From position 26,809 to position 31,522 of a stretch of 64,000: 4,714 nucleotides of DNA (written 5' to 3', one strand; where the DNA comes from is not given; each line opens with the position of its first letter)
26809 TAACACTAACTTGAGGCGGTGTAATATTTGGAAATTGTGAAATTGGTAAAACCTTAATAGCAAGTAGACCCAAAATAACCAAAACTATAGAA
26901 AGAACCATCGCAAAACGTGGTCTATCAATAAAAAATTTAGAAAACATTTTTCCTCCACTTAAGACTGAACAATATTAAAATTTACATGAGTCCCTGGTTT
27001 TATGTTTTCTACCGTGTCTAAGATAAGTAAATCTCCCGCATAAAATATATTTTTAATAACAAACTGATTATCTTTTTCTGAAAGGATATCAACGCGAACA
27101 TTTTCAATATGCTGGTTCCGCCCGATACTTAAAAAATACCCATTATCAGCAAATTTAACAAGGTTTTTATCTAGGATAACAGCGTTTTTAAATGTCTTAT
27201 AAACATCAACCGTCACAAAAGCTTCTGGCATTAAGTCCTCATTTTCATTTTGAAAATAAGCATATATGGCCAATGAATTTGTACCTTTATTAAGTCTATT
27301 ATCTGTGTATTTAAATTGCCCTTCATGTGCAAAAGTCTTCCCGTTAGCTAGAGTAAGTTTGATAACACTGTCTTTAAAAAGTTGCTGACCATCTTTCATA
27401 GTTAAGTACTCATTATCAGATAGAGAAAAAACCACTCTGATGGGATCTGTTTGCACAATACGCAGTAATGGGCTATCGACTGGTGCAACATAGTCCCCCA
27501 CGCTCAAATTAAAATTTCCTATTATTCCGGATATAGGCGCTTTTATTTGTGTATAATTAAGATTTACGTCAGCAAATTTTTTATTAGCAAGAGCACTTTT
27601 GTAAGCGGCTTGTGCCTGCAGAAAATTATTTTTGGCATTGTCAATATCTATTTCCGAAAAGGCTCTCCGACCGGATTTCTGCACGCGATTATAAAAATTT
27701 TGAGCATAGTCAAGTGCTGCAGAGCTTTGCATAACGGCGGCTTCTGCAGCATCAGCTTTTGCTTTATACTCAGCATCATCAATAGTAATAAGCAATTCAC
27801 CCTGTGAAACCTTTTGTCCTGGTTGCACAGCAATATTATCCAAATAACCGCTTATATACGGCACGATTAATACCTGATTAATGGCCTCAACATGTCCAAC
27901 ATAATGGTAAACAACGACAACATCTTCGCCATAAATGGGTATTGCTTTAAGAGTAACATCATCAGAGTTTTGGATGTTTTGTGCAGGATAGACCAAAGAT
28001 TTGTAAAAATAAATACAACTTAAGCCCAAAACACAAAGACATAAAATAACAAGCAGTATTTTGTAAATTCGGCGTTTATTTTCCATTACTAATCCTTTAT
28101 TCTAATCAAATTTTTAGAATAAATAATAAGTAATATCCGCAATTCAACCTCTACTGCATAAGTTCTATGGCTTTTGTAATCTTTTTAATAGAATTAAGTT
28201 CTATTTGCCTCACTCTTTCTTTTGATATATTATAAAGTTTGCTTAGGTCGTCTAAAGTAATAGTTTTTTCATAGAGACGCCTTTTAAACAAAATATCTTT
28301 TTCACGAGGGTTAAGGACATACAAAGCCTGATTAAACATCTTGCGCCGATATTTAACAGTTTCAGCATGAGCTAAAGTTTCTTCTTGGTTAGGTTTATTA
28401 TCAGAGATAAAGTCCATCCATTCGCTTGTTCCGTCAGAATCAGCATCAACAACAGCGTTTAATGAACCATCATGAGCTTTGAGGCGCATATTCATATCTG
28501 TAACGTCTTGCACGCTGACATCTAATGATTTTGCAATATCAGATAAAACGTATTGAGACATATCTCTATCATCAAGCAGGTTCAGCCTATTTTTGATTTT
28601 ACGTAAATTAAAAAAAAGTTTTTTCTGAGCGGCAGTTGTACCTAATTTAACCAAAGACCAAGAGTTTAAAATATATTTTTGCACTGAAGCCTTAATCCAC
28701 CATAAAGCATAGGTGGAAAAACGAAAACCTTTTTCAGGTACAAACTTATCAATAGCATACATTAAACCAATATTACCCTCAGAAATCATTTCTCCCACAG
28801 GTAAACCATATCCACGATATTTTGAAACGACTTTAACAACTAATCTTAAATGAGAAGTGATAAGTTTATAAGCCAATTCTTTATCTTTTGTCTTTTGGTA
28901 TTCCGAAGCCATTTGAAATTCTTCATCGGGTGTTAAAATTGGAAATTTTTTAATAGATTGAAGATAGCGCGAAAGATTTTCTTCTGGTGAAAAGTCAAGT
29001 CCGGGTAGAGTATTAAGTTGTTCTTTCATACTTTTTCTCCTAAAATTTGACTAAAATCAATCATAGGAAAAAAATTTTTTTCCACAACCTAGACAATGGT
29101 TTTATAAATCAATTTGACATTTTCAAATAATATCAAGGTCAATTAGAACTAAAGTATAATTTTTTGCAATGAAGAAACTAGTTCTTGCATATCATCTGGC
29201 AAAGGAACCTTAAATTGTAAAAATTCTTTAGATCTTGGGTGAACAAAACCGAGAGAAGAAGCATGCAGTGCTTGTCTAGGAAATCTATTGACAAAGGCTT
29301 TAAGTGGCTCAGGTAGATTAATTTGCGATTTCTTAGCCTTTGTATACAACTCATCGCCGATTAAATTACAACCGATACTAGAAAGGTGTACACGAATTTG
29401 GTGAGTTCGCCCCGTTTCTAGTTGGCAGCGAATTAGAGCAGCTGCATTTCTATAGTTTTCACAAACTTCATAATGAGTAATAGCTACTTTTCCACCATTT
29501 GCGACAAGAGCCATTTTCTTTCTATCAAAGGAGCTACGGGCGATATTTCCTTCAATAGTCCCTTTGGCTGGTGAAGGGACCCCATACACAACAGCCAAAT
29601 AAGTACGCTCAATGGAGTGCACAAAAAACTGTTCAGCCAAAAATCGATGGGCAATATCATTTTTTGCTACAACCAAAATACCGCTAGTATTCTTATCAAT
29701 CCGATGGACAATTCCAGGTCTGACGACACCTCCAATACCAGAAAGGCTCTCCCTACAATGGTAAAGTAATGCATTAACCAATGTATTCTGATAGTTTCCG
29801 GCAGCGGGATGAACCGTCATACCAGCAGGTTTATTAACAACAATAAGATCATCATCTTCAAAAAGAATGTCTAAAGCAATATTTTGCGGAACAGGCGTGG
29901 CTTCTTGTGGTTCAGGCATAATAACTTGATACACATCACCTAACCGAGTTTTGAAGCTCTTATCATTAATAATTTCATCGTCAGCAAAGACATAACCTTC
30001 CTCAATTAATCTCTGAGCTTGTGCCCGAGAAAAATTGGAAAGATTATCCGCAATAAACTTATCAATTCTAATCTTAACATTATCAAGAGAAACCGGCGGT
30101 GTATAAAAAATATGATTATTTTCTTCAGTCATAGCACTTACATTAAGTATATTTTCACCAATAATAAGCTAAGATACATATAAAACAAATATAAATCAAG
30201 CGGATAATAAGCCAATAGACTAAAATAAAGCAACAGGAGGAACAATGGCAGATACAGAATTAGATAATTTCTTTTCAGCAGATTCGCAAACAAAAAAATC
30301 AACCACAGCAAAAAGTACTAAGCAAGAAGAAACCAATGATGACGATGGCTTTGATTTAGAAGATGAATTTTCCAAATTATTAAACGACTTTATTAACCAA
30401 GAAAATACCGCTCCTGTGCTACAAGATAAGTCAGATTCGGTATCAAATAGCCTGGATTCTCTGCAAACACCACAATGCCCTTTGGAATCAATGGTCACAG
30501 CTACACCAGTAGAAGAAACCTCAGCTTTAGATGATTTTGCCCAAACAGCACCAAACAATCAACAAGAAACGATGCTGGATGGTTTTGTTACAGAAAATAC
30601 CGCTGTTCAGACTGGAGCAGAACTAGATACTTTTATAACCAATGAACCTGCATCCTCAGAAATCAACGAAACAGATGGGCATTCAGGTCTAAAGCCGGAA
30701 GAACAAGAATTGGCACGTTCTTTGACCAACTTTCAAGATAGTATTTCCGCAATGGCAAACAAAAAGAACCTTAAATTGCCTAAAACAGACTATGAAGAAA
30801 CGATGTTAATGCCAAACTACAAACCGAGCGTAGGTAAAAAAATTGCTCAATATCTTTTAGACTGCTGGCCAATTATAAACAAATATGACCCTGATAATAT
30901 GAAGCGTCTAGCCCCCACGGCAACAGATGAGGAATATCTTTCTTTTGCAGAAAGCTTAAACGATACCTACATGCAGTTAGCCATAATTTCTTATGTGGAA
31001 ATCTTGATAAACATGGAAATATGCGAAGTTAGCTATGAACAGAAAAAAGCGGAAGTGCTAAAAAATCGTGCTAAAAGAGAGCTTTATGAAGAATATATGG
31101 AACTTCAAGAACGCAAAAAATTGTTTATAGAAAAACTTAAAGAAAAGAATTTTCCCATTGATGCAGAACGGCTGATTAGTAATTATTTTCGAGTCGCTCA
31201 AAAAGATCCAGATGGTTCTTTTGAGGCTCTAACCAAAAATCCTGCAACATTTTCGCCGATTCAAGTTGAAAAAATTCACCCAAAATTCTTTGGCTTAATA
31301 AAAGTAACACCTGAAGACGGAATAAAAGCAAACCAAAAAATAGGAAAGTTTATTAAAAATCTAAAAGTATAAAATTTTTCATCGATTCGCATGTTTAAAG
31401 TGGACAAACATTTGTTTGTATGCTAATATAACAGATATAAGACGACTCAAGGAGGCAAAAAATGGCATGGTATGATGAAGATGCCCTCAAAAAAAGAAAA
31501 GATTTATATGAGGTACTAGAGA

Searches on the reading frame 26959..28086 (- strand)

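Call 4: search_protein_families(library=pfam, proteins=[window:26959-28086:-], max_evalue=0.1)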
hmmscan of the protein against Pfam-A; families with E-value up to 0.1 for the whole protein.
window:26959-28086:- (375 aa): 4 families
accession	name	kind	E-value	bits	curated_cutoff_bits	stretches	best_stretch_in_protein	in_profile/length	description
PF16576.10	HlyD_D23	-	8.7e-13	48.5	30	1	71-291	19-214/214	Barrel-sandwich domain of CusB or HlyD membrane-fusion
PF13437.12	HlyD_3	-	1.1e-09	39.4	22.2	1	181-281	2-96/106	HlyD family secretion protein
PF13533.13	Biotin_lipoyl_2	-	6.7e-05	23.1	29.8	1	78-103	7-32/32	Biotin-lipoyl like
PF00364.28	Biotin_lipoyl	-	0.047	14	22.1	0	79-102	50-73/73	Biotin-requiring enzyme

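Call 5: search_protein_families(library=ncbifam, proteins=[window:26959-28086:-], max_evalue=0.1)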
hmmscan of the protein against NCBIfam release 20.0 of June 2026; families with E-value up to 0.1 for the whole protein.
window:26959-28086:- (375 aa): 29 families (the best 25 are shown)
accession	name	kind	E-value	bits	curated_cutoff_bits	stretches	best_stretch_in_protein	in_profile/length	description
TIGR01730.1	RND_mfp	subfamily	6.1e-56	189.7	94.9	1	54-369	9-320/322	efflux RND transporter periplasmic adaptor subunit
NF008589.1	PRK11556.1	equivalog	7.2e-38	130.5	391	1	62-369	75-386/392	MdtA/MuxA family multidrug efflux RND transporter periplasmic adaptor subunit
NF007132.1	PRK09578.1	equivalog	6.8e-35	120.6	512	1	55-369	49-374/396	MexX/AxyX family multidrug efflux RND transporter periplasmic adaptor subunit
NF045904.1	RND-peri-MexE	equivalog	8.2e-34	117.1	714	1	60-373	52-371/390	multidrug efflux RND transporter periplasmic adaptor subunit MexE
NF033138.2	RND-peri-MexC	equivalog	8.1e-33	114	625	1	46-369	38-370/375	MexC family multidrug efflux RND transporter periplasmic adaptor subunit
NF007362.0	PRK09859.1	equivalog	3.5e-30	105.4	738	1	55-367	45-368/385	multidrug transporter subunit MdtE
NF011604.1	PRK15030.1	equivalog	1.8e-28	99.6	765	1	36-370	35-375/397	multidrug efflux RND transporter periplasmic adaptor subunit AcrA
NF000272.2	OqxA_adapt_sub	exception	3.3e-28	98.7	835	1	60-371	56-380/391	multidrug efflux RND transporter periplasmic adaptor subunit OqxA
NF033834.1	RND_adapt_MexA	exception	3.6e-22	79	750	1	55-368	47-358/373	multidrug efflux RND transporter periplasmic adaptor subunit MexA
TIGR00999.1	8a0102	subfamily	2.3e-21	76.1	319.3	1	90-344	1-252/271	CzcB/NccB family metal efflux transporter periplasmic adaptor subunit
NF007850.1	PRK10559.1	equivalog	2.3e-18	66.3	400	1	71-202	40-171/303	p-hydroxybenzoic acid efflux pump subunit AaeA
TIGR00998.1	8a0101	subfamily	5.8e-15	55.1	390.8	2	114-235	151-260/334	EmrA/EmrK family multidrug efflux transporter periplasmic adaptor subunit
NF008606.0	PRK11578.1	equivalog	8.8e-13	48.1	342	1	5-340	5-346/371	macrolide transporter subunit MacA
NF007785.0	PRK10476.1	equivalog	4.3e-12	45.5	376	2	70-133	47-110/347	multidrug transporter subunit MdtN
TIGR02971.1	heterocyst_DevB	subfamily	2.5e-08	33.7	129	1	112-235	138-259/327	ABC exporter membrane fusion protein, DevB family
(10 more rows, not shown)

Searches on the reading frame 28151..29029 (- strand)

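Call 4: search_protein_families(library=pfam, proteins=[window:28151-29029:-], max_evalue=0.1)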
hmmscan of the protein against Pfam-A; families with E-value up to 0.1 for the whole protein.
window:28151-29029:- (292 aa): 7 families
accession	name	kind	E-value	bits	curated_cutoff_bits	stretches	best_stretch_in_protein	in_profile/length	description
PF04542.20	Sigma70_r2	-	3.6e-16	59.1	24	1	56-121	1-66/71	Sigma-70 region 2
PF04545.22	Sigma70_r4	-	3.3e-10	39.8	24.1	1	235-284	1-48/50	Sigma-70, region 4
PF00140.25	Sigma70_r1_2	-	4.1e-05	23.9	22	1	20-46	4-30/34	Sigma-70 factor, region 1.2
PF04967.18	HTH_10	-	0.013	15.8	23.1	0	253-285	20-52/53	HTH DNA binding domain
PF01381.28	HTH_3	-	0.027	15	23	0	249-285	3-39/55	Helix-turn-helix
PF01476.26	LysM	-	0.034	14.5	20.9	0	162-187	9-33/43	LysM domain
PF01399.33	PCI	-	0.085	13.5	22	0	249-276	35-59/84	PCI domain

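Call 5: search_protein_families(library=ncbifam, proteins=[window:28151-29029:-], max_evalue=0.1)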
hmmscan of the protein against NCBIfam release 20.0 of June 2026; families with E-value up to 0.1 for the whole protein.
window:28151-29029:- (292 aa): 46 families (the best 25 are shown)
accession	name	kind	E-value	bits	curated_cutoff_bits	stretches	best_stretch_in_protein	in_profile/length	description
NF005143.0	PRK06596.1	subfamily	6e-103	344.2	241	1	13-289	10-282/285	RNA polymerase factor sigma-32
TIGR02392.1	rpoH_proteo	equivalog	1.3e-95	320.1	323.1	1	18-289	2-269/270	RNA polymerase sigma factor RpoH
NF005693.0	PRK07500.1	equivalog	4.3e-84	282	315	1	25-289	14-278/289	RNA polymerase factor sigma-32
TIGR02394.1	rpoS_proteo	equivalog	4.9e-51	173.9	378.7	1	18-289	14-275/285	RNA polymerase sigma factor RpoS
NF004207.0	PRK05657.1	equivalog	2.3e-49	168.5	394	1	20-288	59-317/329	RNA polymerase sigma factor RpoS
TIGR02997.1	Sig70-cyanoRpoD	subfamily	1.2e-41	143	384.5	1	54-284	77-297/298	RNA polymerase sigma factor, RpoD/SigA family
TIGR02393.1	RpoD_Cterm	equivalog_domain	6.6e-38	130.6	354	1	55-286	4-226/238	RNA polymerase sigma factor RpoD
NF041931.2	MzaA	equivalog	1.1e-37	130.3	800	1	35-284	461-701/726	MZA anti-phage system associated sigma-70 family RNA polymerase sigma factor MzaA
NF006666.0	PRK09210.1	equivalog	1.7e-36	126.4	572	1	20-285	102-357/370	RNA polymerase sigma factor RpoD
NF005785.0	PRK07598.1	equivalog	1.6e-33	116.1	554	1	53-285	177-399/415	RNA polymerase sigma factor SigC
NF005920.0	PRK07921.1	subfamily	9.9e-32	110.2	464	1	54-286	93-316/328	RNA polymerase sigma factor SigB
NF005643.0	PRK07406.1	equivalog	1.2e-30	106.9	500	1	53-284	162-383/397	RNA polymerase sigma factor RpoD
NF004208.0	PRK05658.1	equivalog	7.6e-30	104.5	555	1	43-284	382-616/631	RNA polymerase sigma factor RpoD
NF005642.0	PRK07405.1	subfamily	3.8e-29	101.9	524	1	54-287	85-308/318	RNA polymerase sigma factor SigD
NF004564.0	PRK05901.2-2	equivalog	1.6e-27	96.3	617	1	16-288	210-483/500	RNA polymerase sigma factor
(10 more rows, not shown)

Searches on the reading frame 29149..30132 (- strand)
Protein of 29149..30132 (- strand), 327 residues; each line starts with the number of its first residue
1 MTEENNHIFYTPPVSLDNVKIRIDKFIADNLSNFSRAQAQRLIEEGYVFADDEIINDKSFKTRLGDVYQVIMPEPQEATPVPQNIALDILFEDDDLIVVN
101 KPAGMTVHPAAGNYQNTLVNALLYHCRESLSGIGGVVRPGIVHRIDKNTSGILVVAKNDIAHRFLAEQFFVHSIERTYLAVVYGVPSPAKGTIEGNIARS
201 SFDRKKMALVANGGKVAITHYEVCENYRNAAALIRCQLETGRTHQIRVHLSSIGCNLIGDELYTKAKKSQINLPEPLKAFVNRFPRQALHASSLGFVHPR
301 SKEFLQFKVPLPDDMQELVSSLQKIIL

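Call 4: search_protein_families(library=pfam, proteins=[window:29149-30132:-], max_evalue=0.1)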
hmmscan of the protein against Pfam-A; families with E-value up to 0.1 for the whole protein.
window:29149-30132:- (327 aa): 4 families
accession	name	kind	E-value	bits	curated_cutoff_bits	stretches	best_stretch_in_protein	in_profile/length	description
PF00849.27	PseudoU_synth_2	-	5e-35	121.4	26.8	1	95-252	1-152/152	RNA pseudouridylate synthase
PF01479.30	S4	-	4.2e-07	30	22.8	1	22-67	2-47/48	S4 domain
PF06353.17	DUF1062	-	0.072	14.3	23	0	18-52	100-133/135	Protein of unknown function (DUF1062)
PF07631.16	PSD4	-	0.091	13.7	23.3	0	277-317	51-91/128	Protein of unknown function (DUF1592)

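Call 5: search_protein_families(library=ncbifam, proteins=[window:29149-30132:-], max_evalue=0.1)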
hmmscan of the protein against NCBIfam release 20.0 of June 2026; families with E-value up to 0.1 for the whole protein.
window:29149-30132:- (327 aa): 10 families
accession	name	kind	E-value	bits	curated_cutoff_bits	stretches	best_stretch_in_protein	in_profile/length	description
TIGR00005.1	rluA_subfam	subfamily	6.5e-90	301.4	192.7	1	21-322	6-297/298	RluA family pseudouridine synthase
NF008385.0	PRK11180.1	equivalog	4.2e-75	253.1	351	1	10-324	7-314/325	23S rRNA pseudouridine(1911/1915/1917) synthase RluD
NF008249.0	PRK11025.1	equivalog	1.6e-36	125.8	378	1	14-324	13-315/317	23S rRNA pseudouridine(955/2504/2580) synthase RluC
TIGR01621.1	RluA-like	hypoth_equivalog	4.8e-32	111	222.3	1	87-271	2-173/217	TIGR01621 family pseudouridine synthase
NF007543.0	PRK10158.1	equivalog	3.6e-31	108.5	286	1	81-310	8-216/219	bifunctional tRNA pseudouridine(32) synthase/23S rRNA pseudouridine(746) synthase RluA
NF008321.0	PRK11112.1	equivalog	5.7e-27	94.6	328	1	87-322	2-234/257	tRNA pseudouridine(65) synthase TruC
NF008097.0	PRK10839.1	equivalog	0.00023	20.9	275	1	21-63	1-42/232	16S rRNA pseudouridine(516) synthase RsuA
NF049952.1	23rRNACMtaseTlyA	equivalog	0.0019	17.7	250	1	21-62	1-42/236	23S rRNA (cytidine-2'-O)-methyltransferase TlyA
TIGR00093.1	TIGR00093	subfamily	0.0027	17.5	109.3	1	142-255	34-133/161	pseudouridine synthase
NF007784.0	PRK10475.1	equivalog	0.044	12.8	318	0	17-116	3-89/290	23S rRNA pseudouridine(2604) synthase RluF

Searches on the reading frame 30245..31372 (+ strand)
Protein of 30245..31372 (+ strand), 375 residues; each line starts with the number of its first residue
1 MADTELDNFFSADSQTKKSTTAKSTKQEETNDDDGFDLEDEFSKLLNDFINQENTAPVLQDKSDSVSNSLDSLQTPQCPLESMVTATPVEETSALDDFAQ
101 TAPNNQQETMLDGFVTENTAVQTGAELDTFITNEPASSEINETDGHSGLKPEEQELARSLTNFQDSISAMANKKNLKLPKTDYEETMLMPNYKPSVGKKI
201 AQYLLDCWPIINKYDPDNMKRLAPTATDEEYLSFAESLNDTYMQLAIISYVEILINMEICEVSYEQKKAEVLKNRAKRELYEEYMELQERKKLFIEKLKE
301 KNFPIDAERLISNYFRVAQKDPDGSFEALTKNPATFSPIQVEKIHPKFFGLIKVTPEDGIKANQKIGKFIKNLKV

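Call 4: search_protein_families(library=pfam, proteins=[window:30245-31372:+], max_evalue=0.1)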
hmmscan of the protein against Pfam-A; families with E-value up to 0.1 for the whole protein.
window:30245-31372:+ (375 aa): 0 families

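Call 5: search_protein_families(library=ncbifam, proteins=[window:30245-31372:+], max_evalue=0.1)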
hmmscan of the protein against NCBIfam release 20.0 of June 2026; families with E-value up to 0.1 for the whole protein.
window:30245-31372:+ (375 aa): 0 families

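Call 16: search_protein_families(library=phrogs, proteins=[window:30245-31372:+], max_evalue=0.01)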
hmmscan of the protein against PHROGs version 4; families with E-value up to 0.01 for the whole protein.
window:30245-31372:+ (375 aa): 0 families

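Call 38: search_solved_structures(query=window:30245-31372:+, max_evalue=1)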
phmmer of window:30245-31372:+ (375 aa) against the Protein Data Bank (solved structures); distinct sequences matched with E-value up to 1: 1.
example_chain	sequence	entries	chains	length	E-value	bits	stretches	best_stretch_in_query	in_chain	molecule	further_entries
6k4y_M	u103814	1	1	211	0.32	13.6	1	264-325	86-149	Middle transcription regulatory protein motA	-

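Call 45: search_protein_families(library=padloc, proteins=[window:30245-31372:+], max_evalue=0.01)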
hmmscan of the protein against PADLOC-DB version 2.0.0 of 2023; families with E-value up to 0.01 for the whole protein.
window:30245-31372:+ (375 aa): 0 families

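Call 64: search_solved_structures(query=A6, max_evalue=5)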
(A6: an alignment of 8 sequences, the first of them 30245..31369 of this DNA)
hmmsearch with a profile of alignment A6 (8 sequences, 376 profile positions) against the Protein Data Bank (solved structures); distinct sequences matched with E-value up to 5: 1.
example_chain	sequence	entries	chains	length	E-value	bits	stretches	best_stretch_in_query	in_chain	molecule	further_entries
7qgg_c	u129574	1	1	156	0.13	14.9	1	143-211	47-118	60S ribosomal protein L29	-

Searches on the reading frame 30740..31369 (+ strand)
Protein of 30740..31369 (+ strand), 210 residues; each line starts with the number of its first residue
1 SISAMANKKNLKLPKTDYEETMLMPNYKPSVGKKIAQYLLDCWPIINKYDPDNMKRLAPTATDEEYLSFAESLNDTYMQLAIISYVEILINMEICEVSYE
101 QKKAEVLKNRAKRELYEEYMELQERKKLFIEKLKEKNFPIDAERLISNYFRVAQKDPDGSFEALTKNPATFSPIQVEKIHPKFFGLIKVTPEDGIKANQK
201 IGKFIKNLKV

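Call 68: search_protein_families(library=pfam, proteins=[window:30740-31369:+], max_evalue=10)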
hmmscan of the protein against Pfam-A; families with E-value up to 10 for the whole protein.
window:30740-31369:+ (210 aa): 1 family
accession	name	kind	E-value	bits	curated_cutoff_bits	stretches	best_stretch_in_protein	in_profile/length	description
PF15313.11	HEXIM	-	0.067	13.8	29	1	98-125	111-138/142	Hexamethylene bis-acetamide-inducible protein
